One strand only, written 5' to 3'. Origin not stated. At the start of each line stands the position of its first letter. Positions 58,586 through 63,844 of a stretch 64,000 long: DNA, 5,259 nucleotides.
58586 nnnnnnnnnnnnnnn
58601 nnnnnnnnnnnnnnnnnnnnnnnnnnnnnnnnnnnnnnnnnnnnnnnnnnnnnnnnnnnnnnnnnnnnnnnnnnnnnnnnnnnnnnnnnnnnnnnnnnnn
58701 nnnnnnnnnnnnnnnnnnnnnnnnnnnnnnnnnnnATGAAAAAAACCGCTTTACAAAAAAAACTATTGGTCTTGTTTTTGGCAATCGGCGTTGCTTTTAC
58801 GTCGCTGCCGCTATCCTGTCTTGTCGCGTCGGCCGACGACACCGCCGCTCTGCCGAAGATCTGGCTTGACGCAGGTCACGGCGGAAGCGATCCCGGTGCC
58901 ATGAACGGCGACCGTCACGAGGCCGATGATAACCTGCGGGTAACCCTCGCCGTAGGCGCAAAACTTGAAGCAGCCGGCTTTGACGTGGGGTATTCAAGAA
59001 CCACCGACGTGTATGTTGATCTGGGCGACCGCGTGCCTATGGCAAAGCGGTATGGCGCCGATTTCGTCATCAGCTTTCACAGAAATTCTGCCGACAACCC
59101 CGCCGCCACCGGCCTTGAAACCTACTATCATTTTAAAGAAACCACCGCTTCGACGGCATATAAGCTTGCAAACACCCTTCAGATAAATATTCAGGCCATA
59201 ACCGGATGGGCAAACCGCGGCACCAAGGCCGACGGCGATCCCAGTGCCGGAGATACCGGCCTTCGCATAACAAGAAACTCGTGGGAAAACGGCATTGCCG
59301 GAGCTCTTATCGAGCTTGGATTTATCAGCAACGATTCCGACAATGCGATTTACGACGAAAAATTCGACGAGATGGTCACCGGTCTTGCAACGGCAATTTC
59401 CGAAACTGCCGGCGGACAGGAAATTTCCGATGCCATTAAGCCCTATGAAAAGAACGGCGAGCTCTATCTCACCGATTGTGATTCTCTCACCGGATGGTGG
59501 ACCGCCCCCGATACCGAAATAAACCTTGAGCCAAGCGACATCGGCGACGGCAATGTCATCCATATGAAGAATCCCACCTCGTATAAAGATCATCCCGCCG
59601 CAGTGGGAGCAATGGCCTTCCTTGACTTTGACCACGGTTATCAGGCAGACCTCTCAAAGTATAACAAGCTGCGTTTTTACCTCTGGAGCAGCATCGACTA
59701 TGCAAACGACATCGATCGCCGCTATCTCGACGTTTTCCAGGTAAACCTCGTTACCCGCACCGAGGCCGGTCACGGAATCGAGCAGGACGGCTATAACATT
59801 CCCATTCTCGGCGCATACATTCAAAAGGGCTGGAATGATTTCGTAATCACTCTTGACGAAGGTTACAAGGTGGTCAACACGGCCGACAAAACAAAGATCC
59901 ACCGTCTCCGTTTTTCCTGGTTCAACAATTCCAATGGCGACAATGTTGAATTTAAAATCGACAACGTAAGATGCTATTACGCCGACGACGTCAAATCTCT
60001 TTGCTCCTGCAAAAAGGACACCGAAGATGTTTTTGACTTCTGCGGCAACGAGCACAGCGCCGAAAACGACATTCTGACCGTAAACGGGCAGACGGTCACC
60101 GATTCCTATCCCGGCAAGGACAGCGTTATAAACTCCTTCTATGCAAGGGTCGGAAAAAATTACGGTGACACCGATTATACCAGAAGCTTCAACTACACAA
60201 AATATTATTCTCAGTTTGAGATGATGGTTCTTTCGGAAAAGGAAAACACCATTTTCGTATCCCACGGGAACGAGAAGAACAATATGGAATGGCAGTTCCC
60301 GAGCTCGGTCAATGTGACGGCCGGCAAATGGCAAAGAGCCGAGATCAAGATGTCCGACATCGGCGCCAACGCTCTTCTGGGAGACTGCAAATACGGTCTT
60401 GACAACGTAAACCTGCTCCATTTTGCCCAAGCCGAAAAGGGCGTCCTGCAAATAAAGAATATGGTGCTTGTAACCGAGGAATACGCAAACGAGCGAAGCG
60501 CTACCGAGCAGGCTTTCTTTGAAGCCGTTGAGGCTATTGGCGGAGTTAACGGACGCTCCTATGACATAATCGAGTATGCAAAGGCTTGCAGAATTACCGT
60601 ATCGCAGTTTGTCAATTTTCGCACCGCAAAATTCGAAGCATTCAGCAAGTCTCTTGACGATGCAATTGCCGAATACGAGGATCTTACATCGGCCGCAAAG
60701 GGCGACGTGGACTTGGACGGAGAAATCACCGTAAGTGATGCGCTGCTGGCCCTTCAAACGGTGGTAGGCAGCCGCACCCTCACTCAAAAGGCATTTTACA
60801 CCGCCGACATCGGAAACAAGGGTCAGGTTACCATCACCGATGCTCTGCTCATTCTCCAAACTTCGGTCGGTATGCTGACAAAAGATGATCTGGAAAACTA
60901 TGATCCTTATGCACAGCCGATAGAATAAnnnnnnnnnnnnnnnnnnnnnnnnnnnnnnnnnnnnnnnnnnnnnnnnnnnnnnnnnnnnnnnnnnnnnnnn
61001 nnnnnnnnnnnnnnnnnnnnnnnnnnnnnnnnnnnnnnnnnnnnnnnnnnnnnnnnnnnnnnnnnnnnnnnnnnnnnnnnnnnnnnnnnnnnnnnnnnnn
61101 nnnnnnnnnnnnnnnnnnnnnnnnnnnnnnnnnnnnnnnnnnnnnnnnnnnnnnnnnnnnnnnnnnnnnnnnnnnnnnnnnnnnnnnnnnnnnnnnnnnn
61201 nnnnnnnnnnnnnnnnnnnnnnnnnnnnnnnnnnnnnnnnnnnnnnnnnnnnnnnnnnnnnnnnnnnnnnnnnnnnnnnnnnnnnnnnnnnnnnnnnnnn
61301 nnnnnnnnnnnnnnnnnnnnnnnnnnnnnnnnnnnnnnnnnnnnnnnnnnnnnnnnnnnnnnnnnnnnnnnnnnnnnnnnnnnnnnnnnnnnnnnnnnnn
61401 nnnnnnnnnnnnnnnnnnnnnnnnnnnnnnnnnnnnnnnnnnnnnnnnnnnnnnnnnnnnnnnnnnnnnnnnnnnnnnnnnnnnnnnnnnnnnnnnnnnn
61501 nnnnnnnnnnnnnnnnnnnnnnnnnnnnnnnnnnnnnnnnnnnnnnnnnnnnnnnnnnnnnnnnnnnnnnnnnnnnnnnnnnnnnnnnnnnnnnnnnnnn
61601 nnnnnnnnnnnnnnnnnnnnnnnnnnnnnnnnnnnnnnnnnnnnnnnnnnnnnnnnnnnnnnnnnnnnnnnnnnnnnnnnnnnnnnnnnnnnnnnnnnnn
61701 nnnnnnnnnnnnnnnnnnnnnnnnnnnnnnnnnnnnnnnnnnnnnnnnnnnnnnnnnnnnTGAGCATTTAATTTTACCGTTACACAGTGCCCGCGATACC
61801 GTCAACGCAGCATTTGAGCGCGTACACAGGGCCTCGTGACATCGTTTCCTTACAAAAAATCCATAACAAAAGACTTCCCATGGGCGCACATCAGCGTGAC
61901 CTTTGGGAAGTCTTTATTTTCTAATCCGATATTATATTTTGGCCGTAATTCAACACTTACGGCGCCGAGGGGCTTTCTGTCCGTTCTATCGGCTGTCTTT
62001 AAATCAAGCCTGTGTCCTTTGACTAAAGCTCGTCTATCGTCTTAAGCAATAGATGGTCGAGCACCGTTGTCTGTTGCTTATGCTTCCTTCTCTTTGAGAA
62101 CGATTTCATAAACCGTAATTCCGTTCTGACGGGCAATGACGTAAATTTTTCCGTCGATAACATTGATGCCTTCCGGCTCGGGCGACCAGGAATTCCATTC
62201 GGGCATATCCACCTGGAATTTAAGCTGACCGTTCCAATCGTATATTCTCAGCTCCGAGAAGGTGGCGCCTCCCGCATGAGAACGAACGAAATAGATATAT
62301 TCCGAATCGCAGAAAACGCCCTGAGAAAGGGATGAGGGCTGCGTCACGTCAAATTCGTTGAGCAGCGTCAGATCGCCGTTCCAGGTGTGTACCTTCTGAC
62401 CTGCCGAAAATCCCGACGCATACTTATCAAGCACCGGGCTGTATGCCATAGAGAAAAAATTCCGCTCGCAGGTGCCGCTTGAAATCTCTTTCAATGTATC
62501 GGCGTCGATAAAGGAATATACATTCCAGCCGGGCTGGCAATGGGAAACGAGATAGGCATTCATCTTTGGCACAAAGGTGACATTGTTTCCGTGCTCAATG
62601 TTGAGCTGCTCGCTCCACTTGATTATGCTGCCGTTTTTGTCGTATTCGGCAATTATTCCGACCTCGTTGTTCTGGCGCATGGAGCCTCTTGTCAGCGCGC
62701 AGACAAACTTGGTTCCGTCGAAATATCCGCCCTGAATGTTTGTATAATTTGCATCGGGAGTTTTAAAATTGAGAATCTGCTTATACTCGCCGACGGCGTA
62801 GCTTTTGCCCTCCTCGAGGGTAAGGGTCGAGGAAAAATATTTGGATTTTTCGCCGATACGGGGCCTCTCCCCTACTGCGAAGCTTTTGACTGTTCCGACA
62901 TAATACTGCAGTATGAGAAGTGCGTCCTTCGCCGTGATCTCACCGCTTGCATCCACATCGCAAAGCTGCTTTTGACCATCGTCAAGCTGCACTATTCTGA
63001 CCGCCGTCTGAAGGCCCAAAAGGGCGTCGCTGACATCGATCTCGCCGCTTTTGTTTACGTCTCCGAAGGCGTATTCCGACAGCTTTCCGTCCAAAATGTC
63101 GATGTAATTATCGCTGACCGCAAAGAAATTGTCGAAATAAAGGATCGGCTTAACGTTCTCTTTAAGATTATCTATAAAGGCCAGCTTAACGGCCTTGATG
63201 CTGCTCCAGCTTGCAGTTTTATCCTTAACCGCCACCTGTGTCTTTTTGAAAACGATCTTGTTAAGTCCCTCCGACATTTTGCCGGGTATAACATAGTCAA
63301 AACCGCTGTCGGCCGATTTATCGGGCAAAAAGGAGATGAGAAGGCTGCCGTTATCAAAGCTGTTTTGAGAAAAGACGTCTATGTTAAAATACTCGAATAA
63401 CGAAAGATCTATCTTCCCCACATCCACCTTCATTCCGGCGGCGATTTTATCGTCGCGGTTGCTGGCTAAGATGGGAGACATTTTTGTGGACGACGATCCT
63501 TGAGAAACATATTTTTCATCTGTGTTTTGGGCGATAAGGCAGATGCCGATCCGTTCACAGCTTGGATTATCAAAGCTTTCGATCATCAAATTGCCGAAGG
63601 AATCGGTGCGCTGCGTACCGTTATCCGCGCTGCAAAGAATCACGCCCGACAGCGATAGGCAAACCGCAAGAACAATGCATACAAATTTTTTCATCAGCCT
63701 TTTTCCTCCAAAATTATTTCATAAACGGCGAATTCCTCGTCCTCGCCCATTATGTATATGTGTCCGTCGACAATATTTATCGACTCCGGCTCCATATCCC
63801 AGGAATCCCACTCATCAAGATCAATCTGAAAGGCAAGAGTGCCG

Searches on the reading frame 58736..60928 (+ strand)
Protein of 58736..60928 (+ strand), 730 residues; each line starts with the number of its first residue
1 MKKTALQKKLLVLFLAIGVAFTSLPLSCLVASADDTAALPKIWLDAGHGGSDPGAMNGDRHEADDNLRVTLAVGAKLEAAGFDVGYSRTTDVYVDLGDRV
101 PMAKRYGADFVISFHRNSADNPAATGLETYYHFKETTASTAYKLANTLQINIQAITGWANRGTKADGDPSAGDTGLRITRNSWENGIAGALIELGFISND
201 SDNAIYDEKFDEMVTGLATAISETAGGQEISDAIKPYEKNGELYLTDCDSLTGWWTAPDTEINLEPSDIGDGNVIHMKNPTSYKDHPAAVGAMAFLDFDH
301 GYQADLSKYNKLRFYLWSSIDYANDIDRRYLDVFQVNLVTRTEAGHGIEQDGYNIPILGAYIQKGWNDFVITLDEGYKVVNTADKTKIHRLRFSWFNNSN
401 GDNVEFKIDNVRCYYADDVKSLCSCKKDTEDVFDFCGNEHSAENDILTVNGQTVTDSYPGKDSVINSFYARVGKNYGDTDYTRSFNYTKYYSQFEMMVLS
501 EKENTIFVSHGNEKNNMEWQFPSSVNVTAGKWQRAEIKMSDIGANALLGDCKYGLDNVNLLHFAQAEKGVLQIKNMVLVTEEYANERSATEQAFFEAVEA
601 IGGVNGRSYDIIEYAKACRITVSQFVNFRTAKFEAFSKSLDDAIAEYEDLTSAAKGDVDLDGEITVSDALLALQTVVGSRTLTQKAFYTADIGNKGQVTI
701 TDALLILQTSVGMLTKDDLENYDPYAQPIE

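Call 27: search_protein_families(library=pfam, proteins=[window:58736-60928:+], max_evalue=0.00001)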
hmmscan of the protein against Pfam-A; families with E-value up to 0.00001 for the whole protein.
window:58736-60928:+ (730 aa): 1 family
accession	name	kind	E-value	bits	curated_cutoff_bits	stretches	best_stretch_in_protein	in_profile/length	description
PF01520.23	Amidase_3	-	2.6e-36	125.7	27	1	42-222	1-173/174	N-acetylmuramoyl-L-alanine amidase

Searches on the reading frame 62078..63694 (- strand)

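Call 27: search_protein_families(library=pfam, proteins=[window:62078-63694:-], max_evalue=0.00001)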
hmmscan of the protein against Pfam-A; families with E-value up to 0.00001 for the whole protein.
window:62078-63694:- (538 aa): 1 family
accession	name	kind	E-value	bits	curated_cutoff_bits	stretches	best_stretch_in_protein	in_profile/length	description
PF00404.24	Dockerin_1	-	5.5e-07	30.1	22.9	1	211-264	2-55/57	Dockerin type I domain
